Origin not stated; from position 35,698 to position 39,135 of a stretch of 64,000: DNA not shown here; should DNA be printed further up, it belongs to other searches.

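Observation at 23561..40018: [NiFe]-hydrogenase small and large subunit genes split about 13.9 kb apart around a c-di-GMP / His-kinase / small-GTPase island: candidate H2- or redox-sensing signalling system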

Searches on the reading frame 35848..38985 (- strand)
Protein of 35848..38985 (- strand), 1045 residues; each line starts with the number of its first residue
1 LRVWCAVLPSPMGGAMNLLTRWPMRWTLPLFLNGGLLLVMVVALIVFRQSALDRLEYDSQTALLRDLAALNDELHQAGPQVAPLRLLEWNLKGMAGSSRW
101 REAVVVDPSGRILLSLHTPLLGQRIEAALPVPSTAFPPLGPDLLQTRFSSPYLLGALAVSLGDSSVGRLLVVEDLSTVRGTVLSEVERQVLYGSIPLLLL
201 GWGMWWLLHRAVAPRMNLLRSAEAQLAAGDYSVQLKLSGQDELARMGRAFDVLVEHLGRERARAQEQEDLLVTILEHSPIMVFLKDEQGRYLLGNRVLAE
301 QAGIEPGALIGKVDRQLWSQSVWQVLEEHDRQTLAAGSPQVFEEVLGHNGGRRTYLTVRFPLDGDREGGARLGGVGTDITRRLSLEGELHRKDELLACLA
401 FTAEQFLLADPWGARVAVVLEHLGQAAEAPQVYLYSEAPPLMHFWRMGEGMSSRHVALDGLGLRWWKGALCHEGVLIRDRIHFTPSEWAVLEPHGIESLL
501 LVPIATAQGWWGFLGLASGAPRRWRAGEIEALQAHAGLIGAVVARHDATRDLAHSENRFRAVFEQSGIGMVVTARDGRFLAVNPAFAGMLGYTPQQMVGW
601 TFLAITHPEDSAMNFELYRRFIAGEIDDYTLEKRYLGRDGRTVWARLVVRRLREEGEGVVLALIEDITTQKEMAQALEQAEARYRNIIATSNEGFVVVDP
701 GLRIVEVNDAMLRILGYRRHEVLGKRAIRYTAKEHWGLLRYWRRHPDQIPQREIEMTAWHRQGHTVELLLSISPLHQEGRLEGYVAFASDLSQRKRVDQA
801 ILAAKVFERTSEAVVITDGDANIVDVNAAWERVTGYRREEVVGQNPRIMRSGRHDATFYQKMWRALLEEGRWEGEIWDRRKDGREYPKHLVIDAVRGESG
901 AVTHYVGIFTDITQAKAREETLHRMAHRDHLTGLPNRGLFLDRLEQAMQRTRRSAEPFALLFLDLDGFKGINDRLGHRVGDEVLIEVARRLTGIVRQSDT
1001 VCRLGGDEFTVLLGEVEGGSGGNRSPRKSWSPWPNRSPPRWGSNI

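Call 4: search_protein_families(library=pfam, proteins=[window:35848-38985:-])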
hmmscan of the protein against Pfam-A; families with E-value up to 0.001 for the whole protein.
window:35848-38985:- (1045 aa): 9 families
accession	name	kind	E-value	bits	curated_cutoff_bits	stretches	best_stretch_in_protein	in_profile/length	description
PF13426.13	PAS_9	-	5.9e-49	165.1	27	3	812-914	2-103/103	PAS domain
PF00989.32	PAS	-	3.2e-47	159.6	22.6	3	807-912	7-113/113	PAS fold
PF08448.16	PAS_4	-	1.2e-46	157.9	23.1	4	275-382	1-108/110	PAS fold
PF00990.26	GGDEF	-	3.8e-34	118.2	23.8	1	926-1017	1-92/161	Diguanylate cyclase, GGDEF domain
PF13188.13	PAS_8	-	2.1e-32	110.4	21.8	3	557-610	1-54/65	PAS domain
PF08447.18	PAS_3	-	4.8e-21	75.3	25.6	2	580-653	2-76/89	PAS fold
PF00672.30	HAMP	-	3e-05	24.7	25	1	219-257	13-51/53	HAMP domain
PF01590.32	GAF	-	4.1e-05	24.6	22.4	1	489-541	80-131/133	GAF domain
PF12860.13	PAS_7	-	4.2e-05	24.1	27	0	568-673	6-113/115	PAS fold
